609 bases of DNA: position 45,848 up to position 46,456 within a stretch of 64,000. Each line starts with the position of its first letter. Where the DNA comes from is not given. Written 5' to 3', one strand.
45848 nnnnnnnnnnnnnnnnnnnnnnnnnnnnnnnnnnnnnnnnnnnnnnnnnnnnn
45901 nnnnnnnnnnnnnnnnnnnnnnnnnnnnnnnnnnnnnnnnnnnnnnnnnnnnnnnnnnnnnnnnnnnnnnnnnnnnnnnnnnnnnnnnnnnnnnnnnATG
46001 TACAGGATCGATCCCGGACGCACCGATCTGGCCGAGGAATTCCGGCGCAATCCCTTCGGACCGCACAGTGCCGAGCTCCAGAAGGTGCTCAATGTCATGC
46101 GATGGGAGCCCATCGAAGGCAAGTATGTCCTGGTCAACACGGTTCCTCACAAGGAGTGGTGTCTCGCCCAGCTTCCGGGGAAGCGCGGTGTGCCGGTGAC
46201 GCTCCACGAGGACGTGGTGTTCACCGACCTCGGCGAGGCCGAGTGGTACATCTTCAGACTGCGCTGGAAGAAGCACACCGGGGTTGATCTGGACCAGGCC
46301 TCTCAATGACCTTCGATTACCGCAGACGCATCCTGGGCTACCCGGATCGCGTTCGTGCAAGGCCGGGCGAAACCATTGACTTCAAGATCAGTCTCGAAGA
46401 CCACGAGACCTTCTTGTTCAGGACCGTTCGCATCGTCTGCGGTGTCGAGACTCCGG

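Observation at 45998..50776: Small+large N,N-dimethylformamidase-like pair followed by a second, partner-less large-subunit paralog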

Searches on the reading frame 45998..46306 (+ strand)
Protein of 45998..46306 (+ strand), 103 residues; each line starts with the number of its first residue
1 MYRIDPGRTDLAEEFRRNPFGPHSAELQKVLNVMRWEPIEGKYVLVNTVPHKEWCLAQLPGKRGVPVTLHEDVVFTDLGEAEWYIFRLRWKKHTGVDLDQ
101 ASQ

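Call 7: search_protein_families(library=pfam, proteins=[window:45998-46306:+], max_evalue=0.01)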
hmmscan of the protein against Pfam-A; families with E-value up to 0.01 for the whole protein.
window:45998-46306:+ (103 aa): 0 families

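Call 8: search_protein_families(library=ncbifam, proteins=[window:45998-46306:+], max_evalue=0.01)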
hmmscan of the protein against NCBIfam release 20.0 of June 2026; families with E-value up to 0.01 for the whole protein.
window:45998-46306:+ (103 aa): 0 families

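Call 12: search_solved_structures(query=window:45998-46306:+, max_evalue=10, show_alignments=2)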
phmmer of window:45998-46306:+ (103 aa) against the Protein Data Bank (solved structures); distinct sequences matched with E-value up to 10: 2.
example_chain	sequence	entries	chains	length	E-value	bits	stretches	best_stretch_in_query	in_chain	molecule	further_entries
6lvb_B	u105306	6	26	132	0.098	16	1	9-54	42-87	N,N-dimethylformamidase small subunit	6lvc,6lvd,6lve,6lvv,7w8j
5w8n_A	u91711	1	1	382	1.7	12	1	46-69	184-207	Lipid-A-disaccharide synthase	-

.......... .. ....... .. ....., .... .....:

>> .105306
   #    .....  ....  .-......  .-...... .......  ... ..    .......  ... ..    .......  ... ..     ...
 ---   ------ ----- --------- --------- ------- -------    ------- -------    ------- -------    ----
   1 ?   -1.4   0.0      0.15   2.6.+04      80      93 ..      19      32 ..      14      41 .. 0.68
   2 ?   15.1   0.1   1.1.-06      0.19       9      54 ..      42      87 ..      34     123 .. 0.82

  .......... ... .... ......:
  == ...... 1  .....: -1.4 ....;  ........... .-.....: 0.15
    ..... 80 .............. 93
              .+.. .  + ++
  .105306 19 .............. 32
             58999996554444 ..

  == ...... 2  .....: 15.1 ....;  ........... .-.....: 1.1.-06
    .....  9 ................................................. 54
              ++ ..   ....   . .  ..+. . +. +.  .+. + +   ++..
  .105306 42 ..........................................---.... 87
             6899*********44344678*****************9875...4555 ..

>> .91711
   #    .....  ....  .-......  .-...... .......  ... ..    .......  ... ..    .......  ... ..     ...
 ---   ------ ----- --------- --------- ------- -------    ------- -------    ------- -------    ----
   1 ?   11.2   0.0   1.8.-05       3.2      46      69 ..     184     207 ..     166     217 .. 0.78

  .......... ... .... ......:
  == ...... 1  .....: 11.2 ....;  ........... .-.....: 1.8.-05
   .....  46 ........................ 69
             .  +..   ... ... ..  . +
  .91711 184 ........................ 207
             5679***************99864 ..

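Call 18: find_homologous_proteins(query=window:45998-46306:+, max_evalue=0.001)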
Query window:45998-46306:+ (103 aa): 94 proteins with E <= 0.001 among 94 candidates.
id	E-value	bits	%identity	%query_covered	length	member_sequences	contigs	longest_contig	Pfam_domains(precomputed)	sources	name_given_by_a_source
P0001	2.1e-64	232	98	98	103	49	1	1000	PF26354.1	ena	-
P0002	1.8e-62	226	95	100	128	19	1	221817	PF26354.1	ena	-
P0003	4.2e-56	206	86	96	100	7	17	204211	PF26354.1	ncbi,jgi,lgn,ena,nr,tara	ncbi:MAG: hypothetical protein CMM46_10585 [Rhodospirillaceae bacterium]|nr:hypothetical protein [Rh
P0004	1.3e-54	201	85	95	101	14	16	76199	PF26354.1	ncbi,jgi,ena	jgi:hypothetical protein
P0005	5.7e-54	199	88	96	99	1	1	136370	PF26354.1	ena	-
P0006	9.9e-54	198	88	92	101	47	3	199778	PF26354.1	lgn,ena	-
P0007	6.1e-51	189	84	92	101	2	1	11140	PF26354.1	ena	-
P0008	7.3e-51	189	80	96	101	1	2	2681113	PF26354.1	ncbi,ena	-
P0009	9.4e-51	188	82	95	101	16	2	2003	PF26354.1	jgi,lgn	jgi:hypothetical protein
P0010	4.5e-41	157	67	95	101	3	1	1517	PF26354.1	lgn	-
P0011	7.3e-39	150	81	73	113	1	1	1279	PF26354.1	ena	-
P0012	2.1e-36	142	65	92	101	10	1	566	PF26354.1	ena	-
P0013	2.5e-36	142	68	92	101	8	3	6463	PF26354.1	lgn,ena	-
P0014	4.8e-35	138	88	66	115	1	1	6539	PF26354.1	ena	-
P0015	1.1e-34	137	61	96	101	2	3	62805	PF26354.1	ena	-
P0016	1.1e-33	133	61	96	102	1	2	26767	PF26354.1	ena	-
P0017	2.1e-33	133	60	95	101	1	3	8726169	PF26354.1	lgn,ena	-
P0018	2.4e-33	132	61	96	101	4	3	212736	PF26354.1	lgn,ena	-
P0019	2.6e-32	129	58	99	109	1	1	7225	PF26354.1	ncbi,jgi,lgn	-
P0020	1.0e-31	127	58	95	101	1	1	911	PF26354.1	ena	-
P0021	2.1e-31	126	61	94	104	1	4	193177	PF26354.1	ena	-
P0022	1.0e-30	124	57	95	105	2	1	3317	PF26354.1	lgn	-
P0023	1.1e-30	124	64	87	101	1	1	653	PF26354.1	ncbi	-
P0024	3.2e-30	122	57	95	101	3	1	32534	PF26354.1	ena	-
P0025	3.4e-30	122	56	97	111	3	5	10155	PF26354.1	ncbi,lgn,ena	-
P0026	5.2e-30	122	62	95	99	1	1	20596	PF26354.1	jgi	jgi:hypothetical protein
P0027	9.6e-30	121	60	91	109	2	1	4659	PF26354.1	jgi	jgi:hypothetical protein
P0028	1.3e-29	120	60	91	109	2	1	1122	PF26354.1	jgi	jgi:hypothetical protein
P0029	5.8e-29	118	61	95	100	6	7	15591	PF26354.1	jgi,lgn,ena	jgi:UDP-N-acetylmuramate-alanine ligase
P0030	5.1e-28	115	56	96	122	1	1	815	PF26354.1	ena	-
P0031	1.9e-27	113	53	94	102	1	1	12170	PF26354.1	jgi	-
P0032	2.1e-27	113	56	96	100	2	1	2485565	PF26354.1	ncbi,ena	-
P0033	3.2e-27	113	57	95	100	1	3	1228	PF26354.1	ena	-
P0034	4.8e-27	112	55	94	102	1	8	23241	PF26354.1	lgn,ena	-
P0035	5.8e-27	112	56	96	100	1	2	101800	PF26354.1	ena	-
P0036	6.8e-27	112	60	95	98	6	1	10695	PF26354.1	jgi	jgi:hypothetical protein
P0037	7.4e-27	111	52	96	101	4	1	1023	PF26354.1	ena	-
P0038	1.3e-26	111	57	95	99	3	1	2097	PF26354.1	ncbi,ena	-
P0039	2.6e-26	110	57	94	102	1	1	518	PF26354.1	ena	-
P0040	4.6e-26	109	58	95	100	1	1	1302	PF26354.1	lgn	-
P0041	8.3e-26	108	55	92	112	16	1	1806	PF26354.1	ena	-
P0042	1.2e-25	108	53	94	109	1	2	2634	PF26354.1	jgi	jgi:hypothetical protein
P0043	1.2e-25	108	55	95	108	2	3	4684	PF26354.1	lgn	-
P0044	1.6e-25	107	55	93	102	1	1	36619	PF26354.1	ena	-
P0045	1.7e-25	107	54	93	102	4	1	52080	PF26354.1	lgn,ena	-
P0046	2.8e-25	106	55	96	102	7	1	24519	PF26354.1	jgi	jgi:hypothetical protein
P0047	6.6e-25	105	53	93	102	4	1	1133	PF26354.1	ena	-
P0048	8.1e-25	105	51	95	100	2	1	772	PF26354.1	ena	-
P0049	1.3e-24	104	51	93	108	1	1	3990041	PF26354.1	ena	-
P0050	1.7e-24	104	55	96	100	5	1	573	PF26354.1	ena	-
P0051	8.7e-24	102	56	96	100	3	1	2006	PF26354.1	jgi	jgi:hypothetical protein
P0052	1.1e-23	101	52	89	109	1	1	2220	PF26354.1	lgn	-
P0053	1.4e-23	101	52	93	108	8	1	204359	PF26354.1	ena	-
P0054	2.7e-23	100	52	95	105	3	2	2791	PF26354.1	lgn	-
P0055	2.9e-23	100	49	95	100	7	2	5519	PF26354.1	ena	-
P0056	4.0e-23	99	61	80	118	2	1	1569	PF26354.1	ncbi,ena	-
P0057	1.1e-22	98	51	89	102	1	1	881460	PF26354.1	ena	-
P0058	3.7e-22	96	51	92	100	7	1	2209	PF26354.1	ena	-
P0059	5.3e-22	96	49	95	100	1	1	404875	PF26354.1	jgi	jgi:hypothetical protein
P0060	6.0e-22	96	49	93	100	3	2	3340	PF26354.1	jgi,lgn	jgi:hypothetical protein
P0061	8.0e-22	95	54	92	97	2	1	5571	PF26354.1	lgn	-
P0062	1.1e-21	95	51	96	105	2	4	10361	PF26354.1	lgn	-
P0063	1.3e-21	95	51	85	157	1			PF26354.1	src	-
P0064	1.3e-21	95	49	92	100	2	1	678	PF26354.1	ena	-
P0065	1.5e-21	94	52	95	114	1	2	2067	PF26354.1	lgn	-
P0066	2.1e-21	94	48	92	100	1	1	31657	PF26354.1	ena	-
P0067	2.1e-21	94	47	92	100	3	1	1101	PF26354.1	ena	-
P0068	2.6e-21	94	52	94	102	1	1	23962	PF26354.1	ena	-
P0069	4.0e-21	93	51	92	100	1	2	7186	PF26354.1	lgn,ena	-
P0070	5.0e-21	93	49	92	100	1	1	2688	PF26354.1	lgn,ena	-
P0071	5.1e-21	93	50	95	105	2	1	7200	PF26354.1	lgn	-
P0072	6.6e-21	92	47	95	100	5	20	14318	PF26354.1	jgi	jgi:hypothetical protein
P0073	1.5e-20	91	49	92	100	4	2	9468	PF26354.1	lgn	-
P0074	1.6e-20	91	48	92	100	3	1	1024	PF26354.1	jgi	jgi:hypothetical protein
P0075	1.8e-20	91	47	95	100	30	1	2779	PF26354.1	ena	-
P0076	2.1e-20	91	48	92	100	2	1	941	PF26354.1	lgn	-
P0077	4.7e-20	90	51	95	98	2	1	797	PF26354.1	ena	-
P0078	5.0e-20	90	49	92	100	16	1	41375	PF26354.1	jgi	jgi:hypothetical protein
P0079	5.0e-20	89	44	95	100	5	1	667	PF26354.1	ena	-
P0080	9.1e-20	89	51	95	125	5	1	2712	PF26354.1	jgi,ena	jgi:hypothetical protein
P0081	2.3e-19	87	47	96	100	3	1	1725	PF26354.1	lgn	-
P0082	3.0e-19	87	51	89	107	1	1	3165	PF26354.1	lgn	-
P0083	1.3e-18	85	51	88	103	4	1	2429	PF26354.1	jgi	jgi:hypothetical protein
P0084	2.2e-18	84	51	95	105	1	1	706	PF26354.1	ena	-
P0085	4.5e-18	83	52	88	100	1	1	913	PF26354.1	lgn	-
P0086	4.9e-18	83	53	88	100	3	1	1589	PF26354.1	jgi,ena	-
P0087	6.1e-18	83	47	95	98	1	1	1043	PF26354.1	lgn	-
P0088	5.9e-17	80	48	88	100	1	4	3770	PF26354.1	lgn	-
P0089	7.8e-17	79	46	95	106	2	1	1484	PF26354.1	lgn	-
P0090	1.9e-16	78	49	87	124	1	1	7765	PF26354.1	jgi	jgi:hypothetical protein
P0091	2.0e-16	78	97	37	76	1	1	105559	PF26354.1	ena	-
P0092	4.1e-16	77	50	88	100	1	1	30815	PF26354.1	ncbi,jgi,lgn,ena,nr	ncbi:MAG TPA: hypothetical protein VM659_10700 [Dongiaceae bacterium]|nr:hypothetical protein [Dongi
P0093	4.5e-16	77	47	95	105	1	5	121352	PF26354.1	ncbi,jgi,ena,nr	ncbi:MAG: hypothetical protein OES46_04580 [Gammaproteobacteria bacterium]|jgi:hypothetical protein|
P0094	8.9e-14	69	46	91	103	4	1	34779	PF26354.1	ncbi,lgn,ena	-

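Call 20: search_solved_structures(query=A1, max_evalue=1, show_alignments=1)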
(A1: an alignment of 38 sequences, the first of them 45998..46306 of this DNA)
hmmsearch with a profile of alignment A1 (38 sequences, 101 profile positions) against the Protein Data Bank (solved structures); distinct sequences matched with E-value up to 1: 9.
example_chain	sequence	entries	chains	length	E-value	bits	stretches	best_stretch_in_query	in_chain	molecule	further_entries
6lvb_B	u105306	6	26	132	1.1e-08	38.1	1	4-91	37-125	N,N-dimethylformamidase small subunit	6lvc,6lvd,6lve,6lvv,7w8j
1fka_O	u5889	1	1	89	0.69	13.1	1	5-65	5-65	30S RIBOSOMAL PROTEIN S15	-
1kuq_A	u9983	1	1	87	0.72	13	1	5-63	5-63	30S RIBOSOMAL PROTEIN S15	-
1f7y_A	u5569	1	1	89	0.74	12.9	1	5-63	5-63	30S RIBOSOMAL PROTEIN S15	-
10px_1o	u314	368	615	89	0.79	12.9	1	5-63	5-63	30S ribosomal protein S15 | PROTEIN (S15 RIBOSOMAL PROTEIN) | Ribosomal protein S15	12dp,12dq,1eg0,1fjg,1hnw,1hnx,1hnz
1g1x_B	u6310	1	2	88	0.8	12.9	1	5-65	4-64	30S RIBOSOMAL PROTEIN S15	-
1dk1_A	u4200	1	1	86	0.82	12.8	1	5-63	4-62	30S RIBOSOMAL PROTEIN S15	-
5wnq_O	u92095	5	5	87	0.89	12.7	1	5-63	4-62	30S ribosomal protein S15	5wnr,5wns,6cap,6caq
1ab3_A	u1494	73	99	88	0.92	12.7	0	5-63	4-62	RIBOSOMAL RNA BINDING PROTEIN S15 | 30S RIBOSOMAL PROTEIN S15 | RIBOSOMAL PROTEIN S15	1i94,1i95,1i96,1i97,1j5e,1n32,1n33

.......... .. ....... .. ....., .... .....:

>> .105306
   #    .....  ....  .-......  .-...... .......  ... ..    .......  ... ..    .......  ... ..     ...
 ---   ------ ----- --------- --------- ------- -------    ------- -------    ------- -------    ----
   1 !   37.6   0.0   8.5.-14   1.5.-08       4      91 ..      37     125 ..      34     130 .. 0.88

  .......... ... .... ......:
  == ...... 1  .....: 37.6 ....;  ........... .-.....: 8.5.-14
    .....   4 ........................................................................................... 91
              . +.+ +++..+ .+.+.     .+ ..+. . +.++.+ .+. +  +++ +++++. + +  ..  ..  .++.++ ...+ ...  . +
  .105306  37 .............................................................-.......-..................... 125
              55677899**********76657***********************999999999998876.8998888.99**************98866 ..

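Call 23: find_related_loci(query=A2, collection=genome_contigs, flank=10000)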
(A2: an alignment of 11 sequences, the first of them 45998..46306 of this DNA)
Query A2 (103 aa) in genome_contigs; peptide patterns used: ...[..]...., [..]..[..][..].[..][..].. (x = any residue, [..] = any of these).
135 stretches matched a pattern; 34 encode a relative of the query (tblastn E <= 1e-3); 34 distinct loci.
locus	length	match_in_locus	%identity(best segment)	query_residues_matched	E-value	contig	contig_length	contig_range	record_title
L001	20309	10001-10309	99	1-103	1e-68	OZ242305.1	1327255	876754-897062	MAG: Alphaproteobacteria bacterium isolate 3b2a6145-dd22-4f5c-8966-122b708bad15 genome assembly, chromosome: 1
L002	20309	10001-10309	99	1-103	1e-68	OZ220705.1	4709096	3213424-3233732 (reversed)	MAG: Alphaproteobacteria bacterium isolate 2b4cf96f-57fc-4783-9a40-8293addbc307 genome assembly, chromosome: 1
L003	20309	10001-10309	95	1-103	1e-67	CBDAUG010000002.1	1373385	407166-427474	MAG: Alphaproteobacteria bacterium isolate 85bc8abf-2a0b-40a6-bf12-b11200afe27e genome assembly, contig: contig_2, whole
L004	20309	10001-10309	98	1-103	2e-67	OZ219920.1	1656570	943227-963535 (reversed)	MAG: Alphaproteobacteria bacterium isolate 577a58ff-f287-4036-b764-1fe737d1fd49 genome assembly, chromosome: 4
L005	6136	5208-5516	97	1-103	4e-67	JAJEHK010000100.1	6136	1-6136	MAG: Alphaproteobacteria bacterium isolate p16x60bins.4 k141_734498, whole genome shotgun sequence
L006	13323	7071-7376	96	1-102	6e-66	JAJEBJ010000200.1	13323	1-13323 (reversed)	MAG: Alphaproteobacteria bacterium isolate jk18x9bins.14 k141_532499, whole genome shotgun sequence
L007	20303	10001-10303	97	1-101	4e-66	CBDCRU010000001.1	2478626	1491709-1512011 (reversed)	MAG: Alphaproteobacteria bacterium isolate 004192cc-7be1-4318-a486-98437b1b10df genome assembly, contig: contig_1, whole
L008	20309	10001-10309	96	1-103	8e-66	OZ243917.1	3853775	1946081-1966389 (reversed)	MAG: Alphaproteobacteria bacterium isolate 02e1f9bb-dbd4-4ed1-82e0-245be44422fa genome assembly, chromosome: 1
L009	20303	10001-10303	97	1-101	4e-66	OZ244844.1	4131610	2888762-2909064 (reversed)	MAG: Alphaproteobacteria bacterium isolate d5e27bab-34fd-41d3-b671-866094b33863 genome assembly, chromosome: 1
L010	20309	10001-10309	94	1-103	3e-65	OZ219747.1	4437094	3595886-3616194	MAG: Alphaproteobacteria bacterium isolate aa463369-b140-4e10-bdcd-729ab9309ae6 genome assembly, chromosome: 2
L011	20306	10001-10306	95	1-102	5e-64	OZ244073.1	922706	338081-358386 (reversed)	MAG: Alphaproteobacteria bacterium isolate acfa3c97-71bc-419c-b48f-b1c48e78630c genome assembly, chromosome: 1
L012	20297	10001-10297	91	1-99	3e-60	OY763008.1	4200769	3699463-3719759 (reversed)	MAG: Alphaproteobacteria bacterium isolate c3f7fb18-987a-4481-a40f-6ef58412cdbb genome assembly, chromosome: 1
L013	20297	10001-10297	86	1-99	6e-60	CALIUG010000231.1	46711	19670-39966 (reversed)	MAG: uncultured Alphaproteobacteria bacterium isolate S1_Bin_Bin_233_1 genome assembly, contig: c_000000153779, whole ge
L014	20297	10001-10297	89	1-99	7e-60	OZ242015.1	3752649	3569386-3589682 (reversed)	MAG: Alphaproteobacteria bacterium isolate 50360e3c-73a9-49b7-927d-5f9a8779493f genome assembly, chromosome: 1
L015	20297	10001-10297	86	1-99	2e-59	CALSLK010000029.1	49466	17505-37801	MAG: uncultured Alphaproteobacteria bacterium isolate A_MB180 genome assembly, contig: contig_16743_A_MB180, whole genom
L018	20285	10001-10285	88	1-95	2e-57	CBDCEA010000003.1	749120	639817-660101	MAG: Alphaproteobacteria bacterium isolate acfa3c97-71bc-419c-b48f-b1c48e78630c genome assembly, contig: contig_3, whole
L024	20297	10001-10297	80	1-99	2e-53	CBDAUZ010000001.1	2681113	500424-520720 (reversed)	MAG: Alphaproteobacteria bacterium isolate 2c9b0e66-287d-4c82-9c6d-18ee851c0d6b genome assembly, contig: contig_1, whole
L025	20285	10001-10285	67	1-95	6e-40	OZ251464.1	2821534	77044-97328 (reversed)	MAG: Alphaproteobacteria bacterium isolate 6f72c6ff-155a-453e-af39-75dfec601056 genome assembly, chromosome: 1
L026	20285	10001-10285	65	1-95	3e-40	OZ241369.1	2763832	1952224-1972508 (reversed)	MAG: Alphaproteobacteria bacterium isolate a6466d14-aa2a-4488-8e79-5038ab0a8c4b genome assembly, chromosome: 1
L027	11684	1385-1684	56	1-100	7e-35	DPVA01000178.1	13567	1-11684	MAG TPA_asm: Gammaproteobacteria bacterium isolate UBA11881 contig_18822, whole genome shotgun sequence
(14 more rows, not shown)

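Call 39: find_encoding_contigs(protein=P0003, flank=10000, max_places=3)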
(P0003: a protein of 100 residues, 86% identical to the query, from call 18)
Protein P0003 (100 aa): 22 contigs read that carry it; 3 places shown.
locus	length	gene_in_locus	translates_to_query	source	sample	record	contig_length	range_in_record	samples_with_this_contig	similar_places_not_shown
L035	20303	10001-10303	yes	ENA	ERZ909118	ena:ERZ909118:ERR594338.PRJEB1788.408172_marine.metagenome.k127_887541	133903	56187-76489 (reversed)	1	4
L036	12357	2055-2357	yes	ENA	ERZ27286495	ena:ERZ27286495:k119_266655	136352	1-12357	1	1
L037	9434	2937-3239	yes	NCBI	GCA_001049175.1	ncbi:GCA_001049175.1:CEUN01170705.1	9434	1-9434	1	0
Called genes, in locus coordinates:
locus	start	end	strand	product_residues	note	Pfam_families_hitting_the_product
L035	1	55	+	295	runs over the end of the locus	PF01634:HisG, PF08029:HisG_C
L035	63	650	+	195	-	PF00475:IGPD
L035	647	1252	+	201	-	PF01174:SNO (weak), PF07685:GATase_3, PF00117:GATase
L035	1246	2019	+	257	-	PF00977:His_biosynth, PF01207:Dus (faint), PF02581:TMP-TENI (faint), PF05690:ThiG (faint), PF00478:IMPDH (faint)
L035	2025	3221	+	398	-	PF07690:MFS_1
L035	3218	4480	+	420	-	PF00977:His_biosynth, PF01502:PRA-CH, PF01503:PRA-PH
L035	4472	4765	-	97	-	PF08592:Anthrone_oxy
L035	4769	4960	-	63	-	-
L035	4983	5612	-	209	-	PF01370:Epimerase, PF05368:NmrA, PF13460:NAD_binding_10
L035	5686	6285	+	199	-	PF00440:TetR_N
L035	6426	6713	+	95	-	PF00166:Cpn10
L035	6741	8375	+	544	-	PF00118:Cpn60_TCP1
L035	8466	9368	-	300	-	PF07992:Pyr_redox_2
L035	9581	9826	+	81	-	-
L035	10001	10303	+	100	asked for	PF26354:DMF_alpha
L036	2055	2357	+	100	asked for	PF26354:DMF_alpha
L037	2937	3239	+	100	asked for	PF26354:DMF_alpha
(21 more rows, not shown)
